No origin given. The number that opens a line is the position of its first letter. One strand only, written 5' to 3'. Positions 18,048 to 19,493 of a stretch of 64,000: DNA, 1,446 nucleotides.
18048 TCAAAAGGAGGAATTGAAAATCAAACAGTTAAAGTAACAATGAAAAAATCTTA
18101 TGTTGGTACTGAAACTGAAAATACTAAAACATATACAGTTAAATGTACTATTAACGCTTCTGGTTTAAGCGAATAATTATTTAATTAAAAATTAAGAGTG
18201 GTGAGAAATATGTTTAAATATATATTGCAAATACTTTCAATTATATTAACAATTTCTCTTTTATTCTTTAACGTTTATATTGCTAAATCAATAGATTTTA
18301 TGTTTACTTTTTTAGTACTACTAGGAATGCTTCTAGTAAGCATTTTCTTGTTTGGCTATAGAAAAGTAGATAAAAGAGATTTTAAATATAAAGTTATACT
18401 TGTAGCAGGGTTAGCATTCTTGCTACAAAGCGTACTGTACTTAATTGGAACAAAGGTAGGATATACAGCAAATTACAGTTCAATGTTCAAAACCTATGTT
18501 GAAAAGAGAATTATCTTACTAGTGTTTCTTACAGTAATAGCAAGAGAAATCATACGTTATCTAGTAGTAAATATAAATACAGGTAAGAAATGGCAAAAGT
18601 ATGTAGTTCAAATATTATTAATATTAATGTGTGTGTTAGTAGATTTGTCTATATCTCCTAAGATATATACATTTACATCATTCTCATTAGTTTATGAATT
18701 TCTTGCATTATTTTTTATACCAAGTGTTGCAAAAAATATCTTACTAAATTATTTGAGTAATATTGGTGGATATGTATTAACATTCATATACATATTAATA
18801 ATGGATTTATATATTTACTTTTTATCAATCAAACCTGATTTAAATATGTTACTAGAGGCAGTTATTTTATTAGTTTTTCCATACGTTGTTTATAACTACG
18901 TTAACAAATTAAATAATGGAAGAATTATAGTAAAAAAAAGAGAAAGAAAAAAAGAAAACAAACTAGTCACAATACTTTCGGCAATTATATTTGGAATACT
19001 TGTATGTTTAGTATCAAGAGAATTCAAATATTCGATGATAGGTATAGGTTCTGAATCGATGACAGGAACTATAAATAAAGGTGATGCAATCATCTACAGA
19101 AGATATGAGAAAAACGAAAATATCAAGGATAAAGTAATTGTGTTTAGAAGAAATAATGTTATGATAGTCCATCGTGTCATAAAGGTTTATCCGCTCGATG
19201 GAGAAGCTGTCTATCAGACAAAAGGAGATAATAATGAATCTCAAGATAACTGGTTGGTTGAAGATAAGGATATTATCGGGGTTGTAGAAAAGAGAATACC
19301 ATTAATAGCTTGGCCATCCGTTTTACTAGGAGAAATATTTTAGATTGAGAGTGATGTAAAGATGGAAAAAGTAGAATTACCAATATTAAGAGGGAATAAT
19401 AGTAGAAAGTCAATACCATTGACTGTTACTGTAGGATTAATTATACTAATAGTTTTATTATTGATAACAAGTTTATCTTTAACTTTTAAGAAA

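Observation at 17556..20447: TasA/camelysin-like secreted protein next to a SipW-type signal peptidase fused to a ~260-aa polytopic membrane domain, plus a two-TM accessory protein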

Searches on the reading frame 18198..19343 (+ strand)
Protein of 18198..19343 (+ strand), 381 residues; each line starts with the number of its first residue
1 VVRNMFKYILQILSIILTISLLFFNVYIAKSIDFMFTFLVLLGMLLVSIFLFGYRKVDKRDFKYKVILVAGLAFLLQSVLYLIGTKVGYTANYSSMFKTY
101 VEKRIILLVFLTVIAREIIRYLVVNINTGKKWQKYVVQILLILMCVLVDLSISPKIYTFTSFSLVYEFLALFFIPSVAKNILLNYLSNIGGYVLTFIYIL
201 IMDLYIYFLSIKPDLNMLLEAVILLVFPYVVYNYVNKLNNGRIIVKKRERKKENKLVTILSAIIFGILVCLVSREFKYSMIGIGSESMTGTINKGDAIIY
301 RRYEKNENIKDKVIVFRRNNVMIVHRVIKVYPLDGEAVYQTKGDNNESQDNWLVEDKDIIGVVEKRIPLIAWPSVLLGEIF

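Call 3: search_protein_families(library=pfam, proteins=[window:18198-19343:+], max_evalue=1)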
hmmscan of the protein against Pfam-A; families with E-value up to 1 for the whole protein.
window:18198-19343:+ (381 aa): 5 families
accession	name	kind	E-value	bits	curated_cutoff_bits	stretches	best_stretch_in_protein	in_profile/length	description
PF10502.14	Peptidase_S26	-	0.00029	21.3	22.9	1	259-328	4-78/168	Signal peptidase, peptidase S26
PF09490.15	CbtA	-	0.0085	16.4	30.7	1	35-169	77-216/239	Probable cobalt transporter subunit (CbtA)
PF04647.20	AgrB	-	0.0086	15.9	23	1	192-281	78-169/185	Accessory gene regulator B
PF00717.28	Peptidase_S24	-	0.011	15.9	23.3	1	273-363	30-115/116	Peptidase S24-like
PF03908.18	Sec20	-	0.25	11.7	27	0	56-83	61-88/92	Sec20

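Call 4: search_protein_families(library=ncbifam, proteins=[window:18198-19343:+], max_evalue=1)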
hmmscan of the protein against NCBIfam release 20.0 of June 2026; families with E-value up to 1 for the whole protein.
window:18198-19343:+ (381 aa): 5 families
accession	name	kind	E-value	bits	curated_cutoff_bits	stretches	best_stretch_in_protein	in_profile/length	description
TIGR02228.1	sigpep_I_arch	equivalog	2.3e-18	66.5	51.85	1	251-373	2-129/158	signal peptidase I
NF046067.1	SigPepSipWBacil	equivalog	5.9e-12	45.6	190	1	276-362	36-124/189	signal peptidase I SipW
TIGR02227.1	sigpep_I_bact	equivalog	5.2e-07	29.7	47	1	261-342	3-86/162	signal peptidase I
TIGR02754.1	sod_Ni_protease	equivalog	0.019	15.4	63.25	1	285-363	5-88/90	nickel-type superoxide dismutase maturation protease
NF008114.0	PRK10861.1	equivalog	0.09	12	277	1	255-312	59-114/324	signal peptidase I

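Call 7: find_homologous_proteins(query=window:18210-19343:+, max_evalue=0.001)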
Query window:18210-19343:+ (377 aa): 326 proteins with E <= 0.001 among 6996 candidates; the best 120 are listed.
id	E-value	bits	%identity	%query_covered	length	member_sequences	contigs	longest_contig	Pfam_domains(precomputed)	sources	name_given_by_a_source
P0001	6.8e-226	767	96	100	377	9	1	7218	-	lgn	-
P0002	5.9e-197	672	82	100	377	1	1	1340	-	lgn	-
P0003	5.2e-195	666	81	100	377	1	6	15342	-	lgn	-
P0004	1.1e-194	665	81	100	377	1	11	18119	-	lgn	-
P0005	1.4e-194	664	81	100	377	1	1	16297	-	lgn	-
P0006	2.6e-194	663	81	100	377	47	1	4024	-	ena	-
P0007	2.7e-194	663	81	100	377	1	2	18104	-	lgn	-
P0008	3.7e-194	663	81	100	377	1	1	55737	-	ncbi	-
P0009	1.2e-190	651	79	100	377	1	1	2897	-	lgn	-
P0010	1.5e-190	651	79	100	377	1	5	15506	-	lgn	-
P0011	2.7e-190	650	78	100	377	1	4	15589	-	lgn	-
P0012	3.3e-190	650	78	100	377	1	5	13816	-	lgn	-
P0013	2.0e-189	647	78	100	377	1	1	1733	-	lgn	-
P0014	2.7e-189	647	78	100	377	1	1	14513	-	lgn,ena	-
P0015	1.2e-188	645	78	100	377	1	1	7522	-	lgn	-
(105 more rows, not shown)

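Call 28: find_related_loci(query=A3, collection=genome_contigs, flank=6000)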
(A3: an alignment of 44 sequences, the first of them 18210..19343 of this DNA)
Query A3 (377 aa) in genome_contigs; peptide patterns used: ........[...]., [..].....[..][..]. (x = any residue, [..] = any of these).
89 stretches matched a pattern; 59 encode a relative of the query (tblastn E <= 1e-3); 59 distinct loci.
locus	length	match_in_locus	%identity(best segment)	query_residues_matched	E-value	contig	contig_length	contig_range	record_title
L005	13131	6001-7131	81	1-377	0e+0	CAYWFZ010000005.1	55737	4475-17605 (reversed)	MAG TPA_asm: uncultured Muribaculaceae bacterium isolate SRP287540_co1_194 genome assembly, contig: NODE_503_length_5573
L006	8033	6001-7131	77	1-377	3e-179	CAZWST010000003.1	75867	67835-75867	MAG TPA_asm: uncultured Muribaculaceae bacterium isolate SRP287540_co1_203 genome assembly, contig: NODE_251_length_7586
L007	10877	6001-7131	69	1-377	6e-161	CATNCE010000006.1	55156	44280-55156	MAG TPA_asm: uncultured Bacilli bacterium isolate MGG24433_1680015443 genome assembly, contig: SRR10593855_434, whole ge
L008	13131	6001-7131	68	1-377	1e-150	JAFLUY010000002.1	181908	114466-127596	MAG: Erysipelotrichales bacterium isolate HAN091 Seq2, whole genome shotgun sequence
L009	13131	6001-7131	81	1-377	0e+0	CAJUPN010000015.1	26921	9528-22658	MAG TPA_asm: uncultured Bacilli bacterium isolate MGBC164624 genome assembly, contig: MGBC164624.15, whole genome shotgu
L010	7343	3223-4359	46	1-377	6e-105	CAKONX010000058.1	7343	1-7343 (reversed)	MAG: uncultured Bacilli bacterium isolate REFINED_METABAT215_TOP10_CONTIGS_1500_ASSEMBLY_K77_MERGED__Hadza_MoBio_hadza-I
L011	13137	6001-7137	46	1-377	2e-103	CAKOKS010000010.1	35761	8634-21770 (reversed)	MAG: uncultured Bacilli bacterium isolate REFINED_METABAT215_TOP10_CONTIGS_1500_ASSEMBLY_K77_MERGED__Hadza_MoBio_hadza-E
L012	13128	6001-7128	68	1-377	9e-164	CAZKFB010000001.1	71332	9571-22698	MAG TPA_asm: uncultured Muribaculaceae bacterium isolate SRP287540_co1_264 genome assembly, contig: NODE_288_length_7133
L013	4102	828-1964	46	1-377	4e-103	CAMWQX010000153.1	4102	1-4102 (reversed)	MAG TPA_asm: uncultured Firmicutes bacterium isolate SRR14411249_bin.2_metawrap_v1.3_MAG genome assembly, contig: NODE.1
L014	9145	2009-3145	46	1-377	2e-101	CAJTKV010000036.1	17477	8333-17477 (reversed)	MAG TPA_asm: uncultured Bacilli bacterium isolate MGBC102277 genome assembly, contig: MGBC102277.36, whole genome shotgu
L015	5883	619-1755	45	1-377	3e-101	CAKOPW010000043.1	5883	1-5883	MAG: uncultured Bacilli bacterium isolate REFINED_METABAT215_TOP10_CONTIGS_1500_ASSEMBLY_K77_MERGED__Hadza_MoBio_hadza-A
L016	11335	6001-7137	45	1-377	1e-100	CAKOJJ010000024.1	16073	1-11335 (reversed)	MAG: uncultured Bacilli bacterium isolate REFINED_METABAT215_TOP10_CONTIGS_1500_ASSEMBLY_K77_MERGED__Hadza_MoBio_hadza-A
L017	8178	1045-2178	46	3-377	2e-100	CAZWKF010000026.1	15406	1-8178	MAG TPA_asm: uncultured Muribaculaceae bacterium isolate SRP287540_co2_425 genome assembly, contig: NODE_4199_length_154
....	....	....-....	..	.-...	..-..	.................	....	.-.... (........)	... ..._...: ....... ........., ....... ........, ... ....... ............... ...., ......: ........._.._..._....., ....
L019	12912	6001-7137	44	1-377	2e-98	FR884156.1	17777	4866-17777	Firmicutes bacterium CAG:582 genomic scaffold, scf52, whole genome shotgun sequence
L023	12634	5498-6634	41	1-377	1e-79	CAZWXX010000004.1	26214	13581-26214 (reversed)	MAG TPA_asm: uncultured Muribaculaceae bacterium isolate SRP287540_co1_66 genome assembly, contig: NODE_1839_length_2621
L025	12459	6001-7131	39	1-375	1e-72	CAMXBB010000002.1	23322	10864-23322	MAG TPA_asm: uncultured Firmicutes bacterium isolate SRR14411261_bin.7_metawrap_v1.3_MAG genome assembly, contig: NODE.3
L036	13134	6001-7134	47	3-377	6e-101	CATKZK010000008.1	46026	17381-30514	MAG TPA_asm: uncultured Bacilli bacterium isolate MGG03190_1680015453 genome assembly, contig: ERR2497918_169, whole gen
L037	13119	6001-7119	33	8-376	3e-45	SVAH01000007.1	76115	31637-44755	MAG: Bacillota bacterium isolate SIG197 NODE_560_length_76115_cov_10.666943, whole genome shotgun sequence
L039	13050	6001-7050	29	23-377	1e-38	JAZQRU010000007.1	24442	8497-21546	MAG: Eubacteriales bacterium isolate T1900045224_TC20190220.MAGScoT_cleanbin_000005 SGB_5382_k141_1077066, whole genome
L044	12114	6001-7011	31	36-377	6e-37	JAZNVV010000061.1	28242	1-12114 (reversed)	MAG: Christensenellaceae bacterium isolate T1900044788_TS20190254.MAGScoT_cleanbin_000010 SGB_2623_k141_2374866, whole g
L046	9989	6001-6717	34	139-377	2e-36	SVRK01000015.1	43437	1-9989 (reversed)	MAG: Oscillospiraceae bacterium isolate SIG641 NODE_3901_length_43437_cov_3.577257, whole genome shotgun sequence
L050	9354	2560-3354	31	107-377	3e-35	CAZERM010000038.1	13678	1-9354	MAG TPA_asm: uncultured Lachnospiraceae bacterium isolate SRP350583_co1_13 genome assembly, contig: NODE_7678_length_136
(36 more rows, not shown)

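Call 30: predict_structure(alignment_id=A3)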
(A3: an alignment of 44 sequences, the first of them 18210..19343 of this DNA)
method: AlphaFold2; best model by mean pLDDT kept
length: 377 residues; sequences in the alignment: 44
mean_pLDDT: 82.5   pTM: 0.63
mean pLDDT of the five models: 82.5, 81.7, 79.5, 78.3, 77.6
residues with pLDDT >= 90: 108; 70-90: 214; 50-70: 47; < 50: 8
segments of 3 or more residues with pLDDT < 50: 242-246
pLDDT, mean of each block of 10 residues (from residue 1): 90 95 85 94 89 82 93 89 84 80 92 94 86 94 90 79 84 94 91 93 86 79 89 69 48 67 58 73 71 84 81 84 83 80 71 87 78 65
secondary structure, 60 per line:
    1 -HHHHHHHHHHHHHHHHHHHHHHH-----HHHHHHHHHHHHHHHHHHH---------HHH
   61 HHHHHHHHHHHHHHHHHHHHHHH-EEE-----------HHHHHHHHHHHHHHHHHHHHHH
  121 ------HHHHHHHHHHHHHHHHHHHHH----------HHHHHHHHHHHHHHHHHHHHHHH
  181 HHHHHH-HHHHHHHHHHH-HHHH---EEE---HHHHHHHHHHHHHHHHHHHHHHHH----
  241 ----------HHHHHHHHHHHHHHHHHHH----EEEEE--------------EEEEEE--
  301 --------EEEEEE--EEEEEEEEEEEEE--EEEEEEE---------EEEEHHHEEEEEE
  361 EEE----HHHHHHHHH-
elements in order: H2-24 H30-48 H58-83 E85-87 H99-120 H127-147 H158-186 H188-198 H200-203 E207-209 H213-236 H251-269 E274-278 E293-298 E309-314 E317-329 E332-338 E348-351 E355-363 H368-376

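Call 48: search_protein_families(library=pfam, alignment_id=A3, max_evalue=1)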
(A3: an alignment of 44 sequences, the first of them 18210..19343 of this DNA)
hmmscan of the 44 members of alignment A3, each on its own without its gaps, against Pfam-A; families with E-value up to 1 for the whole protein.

A. member 1, window:18210-19343:+ (377 aa): 5 families
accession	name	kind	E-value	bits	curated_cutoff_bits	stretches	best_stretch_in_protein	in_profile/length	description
PF10502.14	Peptidase_S26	-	0.00028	21.3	22.9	1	255-324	4-78/168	Signal peptidase, peptidase S26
PF09490.15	CbtA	-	0.0083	16.5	30.7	1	31-165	77-216/239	Probable cobalt transporter subunit (CbtA)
PF04647.20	AgrB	-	0.0085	15.9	23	1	188-277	78-169/185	Accessory gene regulator B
PF00717.28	Peptidase_S24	-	0.01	15.9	23.3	1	269-359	30-115/116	Peptidase S24-like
PF03908.18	Sec20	-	0.25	11.8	27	0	52-79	61-88/92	Sec20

B. families by the number of members that match (of 44 scanned): 28 families (the first 25 are shown)
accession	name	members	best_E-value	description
PF10502.14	Peptidase_S26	44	2.9e-10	Signal peptidase, peptidase S26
PF00717.28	Peptidase_S24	39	2.2e-05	Peptidase S24-like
PF04647.20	AgrB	10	0.0002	Accessory gene regulator B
PF16886.11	ATP-synt_ab_Xtn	10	0.0003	ATPsynthase alpha/beta subunit barrel-sandwich domain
PF16020.10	Deltameth_res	6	0.13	Deltamethrin resistance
PF03908.18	Sec20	5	0.037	Sec20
PF07695.17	7TMR-DISM_7TM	4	0.00033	7TM diverse intracellular signalling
PF09490.15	CbtA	3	0.0083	Probable cobalt transporter subunit (CbtA)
PF19701.4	DUF6199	3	0.025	Family of unknown function (DUF6199)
PF00166.26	Cpn10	3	0.028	Chaperonin 10 Kd subunit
PF24057.1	DUF7358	3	0.16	Domain of unknown function (DUF7358)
PF06699.16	PIG-F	2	0.065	GPI biosynthesis protein family Pig-F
PF13800.11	Sigma_reg_N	2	0.22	Sigma factor regulator N-terminal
PF13789.11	DUF4181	1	0.0019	Domain of unknown function (DUF4181)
PF01578.25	Cytochrom_C_asm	1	0.011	Cytochrome C assembly protein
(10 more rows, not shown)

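Call 70: search_protein_families(library=pfam, proteins=[L025:8550-12449:+, L023:1024-4224:+, L012:8335-10326:+, L036:1885-3465:+, L039:7111-9525:+, L044:8870-9940:+], max_evalue=0.01)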
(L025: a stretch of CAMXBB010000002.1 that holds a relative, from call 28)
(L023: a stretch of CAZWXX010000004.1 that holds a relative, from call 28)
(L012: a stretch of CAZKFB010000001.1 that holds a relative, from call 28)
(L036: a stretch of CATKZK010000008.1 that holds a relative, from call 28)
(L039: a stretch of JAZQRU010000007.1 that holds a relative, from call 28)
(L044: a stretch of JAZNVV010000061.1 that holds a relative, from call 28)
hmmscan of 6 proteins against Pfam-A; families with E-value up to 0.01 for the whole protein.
L025:8550-12449:+ (1299 aa): 1 family
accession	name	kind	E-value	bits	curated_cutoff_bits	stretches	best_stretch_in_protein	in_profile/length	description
PF00933.27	Glyco_hydro_3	-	1.7e-50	172.7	27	1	953-1288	1-314/316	Glycosyl hydrolase family 3 N terminal domain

L023:1024-4224:+ (1066 aa): 1 family
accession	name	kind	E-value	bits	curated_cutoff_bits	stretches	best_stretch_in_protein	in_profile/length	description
PF00933.27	Glyco_hydro_3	-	2.1e-50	172.4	27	1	749-1057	1-314/316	Glycosyl hydrolase family 3 N terminal domain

L012:8335-10326:+ (663 aa): 1 family
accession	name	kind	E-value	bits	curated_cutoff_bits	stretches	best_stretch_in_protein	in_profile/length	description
PF16738.10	CBM26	-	2e-09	37.9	28.1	2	585-640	13-66/70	Starch-binding module 26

L036:1885-3465:+ (526 aa): 0 families

L039:7111-9525:+ (804 aa): 1 family
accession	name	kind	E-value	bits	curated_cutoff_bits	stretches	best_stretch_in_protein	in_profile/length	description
PF17231.7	DUF5305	-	2e-06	27.9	29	1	142-349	14-216/217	Family of unknown function (DUF5305)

L044:8870-9940:+ (356 aa): 0 families

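Call 100: search_protein_families(library=pfam, proteins=[L046:5605-6726:+, L039:5914-7062:+], max_evalue=1)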
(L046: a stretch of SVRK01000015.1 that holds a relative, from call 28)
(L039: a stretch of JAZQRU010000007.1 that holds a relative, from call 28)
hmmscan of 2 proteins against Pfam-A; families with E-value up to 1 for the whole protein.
L046:5605-6726:+ (373 aa): 2 families
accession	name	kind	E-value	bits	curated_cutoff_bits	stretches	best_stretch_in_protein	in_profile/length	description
PF10502.14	Peptidase_S26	-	1.2e-06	29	22.9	1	250-318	5-78/168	Signal peptidase, peptidase S26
PF00717.28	Peptidase_S24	-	0.0048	17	23.3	1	266-318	33-83/116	Peptidase S24-like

L039:5914-7062:+ (382 aa): 2 families
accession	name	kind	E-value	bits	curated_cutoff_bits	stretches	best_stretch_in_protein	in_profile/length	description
PF10502.14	Peptidase_S26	-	2.1e-05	25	22.9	1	259-328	6-80/168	Signal peptidase, peptidase S26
PF00717.28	Peptidase_S24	-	0.014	15.6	23.3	1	276-327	35-84/116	Peptidase S24-like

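Call 101: search_protein_families(library=ncbifam, proteins=[L046:4979-5563:+, L050:1588-2169:+], max_evalue=1)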
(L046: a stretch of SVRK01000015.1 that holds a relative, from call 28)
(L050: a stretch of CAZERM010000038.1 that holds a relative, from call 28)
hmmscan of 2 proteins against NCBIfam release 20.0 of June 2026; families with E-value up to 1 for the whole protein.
L046:4979-5563:+ (194 aa): 3 families
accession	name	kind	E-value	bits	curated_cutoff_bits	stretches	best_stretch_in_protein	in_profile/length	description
TIGR02459.1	CbtB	hypoth_equivalog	0.01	16.3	64.4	1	26-58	13-45/60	cobalt transporter subunit CbtB (proposed)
NF052375.1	antisigma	equivalog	0.066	13.2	100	1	30-107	80-157/217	anti-sigma factor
NF003465.0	PRK05089.1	equivalog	0.17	11.4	162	1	24-55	3-34/189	cytochrome c oxidase assembly protein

L050:1588-2169:+ (193 aa): 2 families
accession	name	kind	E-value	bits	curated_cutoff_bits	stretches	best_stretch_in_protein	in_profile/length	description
TIGR04088.1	cognate_SipW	domain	0.027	14.6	19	1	18-44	2-30/34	SipW-dependent-type signal peptide-containing protein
NF045516.2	SepX_GlpR_1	exception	0.26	11.1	160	1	9-44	184-219/293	divisome protein SepX/GlpR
